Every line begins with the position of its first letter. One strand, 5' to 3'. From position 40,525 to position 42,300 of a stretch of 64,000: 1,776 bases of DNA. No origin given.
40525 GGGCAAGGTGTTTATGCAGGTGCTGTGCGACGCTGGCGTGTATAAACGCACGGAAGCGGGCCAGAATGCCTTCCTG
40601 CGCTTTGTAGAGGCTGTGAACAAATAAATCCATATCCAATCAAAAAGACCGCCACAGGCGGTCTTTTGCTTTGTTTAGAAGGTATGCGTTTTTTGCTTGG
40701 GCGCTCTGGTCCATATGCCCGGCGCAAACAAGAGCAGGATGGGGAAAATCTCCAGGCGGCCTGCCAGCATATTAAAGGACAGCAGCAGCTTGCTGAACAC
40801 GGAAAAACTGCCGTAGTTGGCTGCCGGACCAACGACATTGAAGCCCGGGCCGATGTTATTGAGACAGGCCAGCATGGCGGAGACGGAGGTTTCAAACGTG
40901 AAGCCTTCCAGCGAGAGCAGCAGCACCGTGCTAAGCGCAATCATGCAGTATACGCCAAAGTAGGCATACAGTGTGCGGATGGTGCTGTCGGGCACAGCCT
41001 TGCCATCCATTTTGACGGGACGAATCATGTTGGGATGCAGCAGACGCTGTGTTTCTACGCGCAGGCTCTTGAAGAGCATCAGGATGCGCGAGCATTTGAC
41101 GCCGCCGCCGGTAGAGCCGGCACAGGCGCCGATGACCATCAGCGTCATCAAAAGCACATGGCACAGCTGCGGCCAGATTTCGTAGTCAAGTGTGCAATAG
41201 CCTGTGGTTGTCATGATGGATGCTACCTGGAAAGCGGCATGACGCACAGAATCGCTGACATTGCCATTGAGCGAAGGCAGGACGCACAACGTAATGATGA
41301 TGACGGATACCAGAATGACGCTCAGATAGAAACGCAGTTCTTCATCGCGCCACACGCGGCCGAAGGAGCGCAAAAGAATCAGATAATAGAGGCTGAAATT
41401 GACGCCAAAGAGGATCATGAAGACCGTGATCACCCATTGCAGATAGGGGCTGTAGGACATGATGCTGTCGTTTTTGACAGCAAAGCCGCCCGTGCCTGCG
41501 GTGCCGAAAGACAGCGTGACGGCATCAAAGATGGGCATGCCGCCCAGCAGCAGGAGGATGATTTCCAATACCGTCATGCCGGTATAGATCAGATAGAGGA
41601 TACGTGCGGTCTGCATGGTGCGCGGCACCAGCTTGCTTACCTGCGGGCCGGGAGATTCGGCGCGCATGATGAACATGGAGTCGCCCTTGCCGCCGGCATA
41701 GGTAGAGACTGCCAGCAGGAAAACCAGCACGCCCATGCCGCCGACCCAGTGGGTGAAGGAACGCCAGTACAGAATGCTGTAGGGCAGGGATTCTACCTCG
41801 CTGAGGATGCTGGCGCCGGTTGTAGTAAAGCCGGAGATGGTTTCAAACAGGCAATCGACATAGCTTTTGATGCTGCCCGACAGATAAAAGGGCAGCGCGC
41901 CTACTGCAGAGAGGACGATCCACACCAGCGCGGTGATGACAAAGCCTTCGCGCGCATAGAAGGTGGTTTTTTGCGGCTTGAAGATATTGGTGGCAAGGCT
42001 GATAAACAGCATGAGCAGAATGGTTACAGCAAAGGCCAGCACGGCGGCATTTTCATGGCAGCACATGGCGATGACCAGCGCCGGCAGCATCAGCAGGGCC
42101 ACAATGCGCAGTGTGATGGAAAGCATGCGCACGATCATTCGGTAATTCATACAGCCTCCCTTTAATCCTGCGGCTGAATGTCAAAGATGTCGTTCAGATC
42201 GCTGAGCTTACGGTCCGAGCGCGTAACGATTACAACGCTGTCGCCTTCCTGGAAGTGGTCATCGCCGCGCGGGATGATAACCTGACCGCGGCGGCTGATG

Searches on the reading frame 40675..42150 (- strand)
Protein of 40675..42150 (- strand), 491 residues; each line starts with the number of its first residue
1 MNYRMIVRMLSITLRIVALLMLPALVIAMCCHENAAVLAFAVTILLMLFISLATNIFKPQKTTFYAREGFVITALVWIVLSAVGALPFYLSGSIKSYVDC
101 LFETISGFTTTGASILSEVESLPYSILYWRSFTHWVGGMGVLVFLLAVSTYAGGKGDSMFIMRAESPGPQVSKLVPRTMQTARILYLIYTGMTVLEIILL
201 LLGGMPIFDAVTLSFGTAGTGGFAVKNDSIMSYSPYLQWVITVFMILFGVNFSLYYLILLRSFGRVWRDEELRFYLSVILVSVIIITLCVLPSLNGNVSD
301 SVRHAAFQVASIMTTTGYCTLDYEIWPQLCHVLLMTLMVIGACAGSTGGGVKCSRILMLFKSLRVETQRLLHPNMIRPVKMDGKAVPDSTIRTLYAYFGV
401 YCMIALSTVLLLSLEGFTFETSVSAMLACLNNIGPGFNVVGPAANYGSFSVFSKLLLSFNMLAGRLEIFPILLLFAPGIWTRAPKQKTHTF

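Call 73: search_protein_families(library=pfam, proteins=[window:40675-42150:-], max_evalue=0.00001)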
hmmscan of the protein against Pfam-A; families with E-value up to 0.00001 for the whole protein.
window:40675-42150:- (491 aa): 1 family
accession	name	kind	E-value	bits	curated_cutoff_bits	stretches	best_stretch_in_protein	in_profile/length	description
PF02386.22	TrkH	-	1.8e-66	225.1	27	1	46-476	9-491/502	Cation transport protein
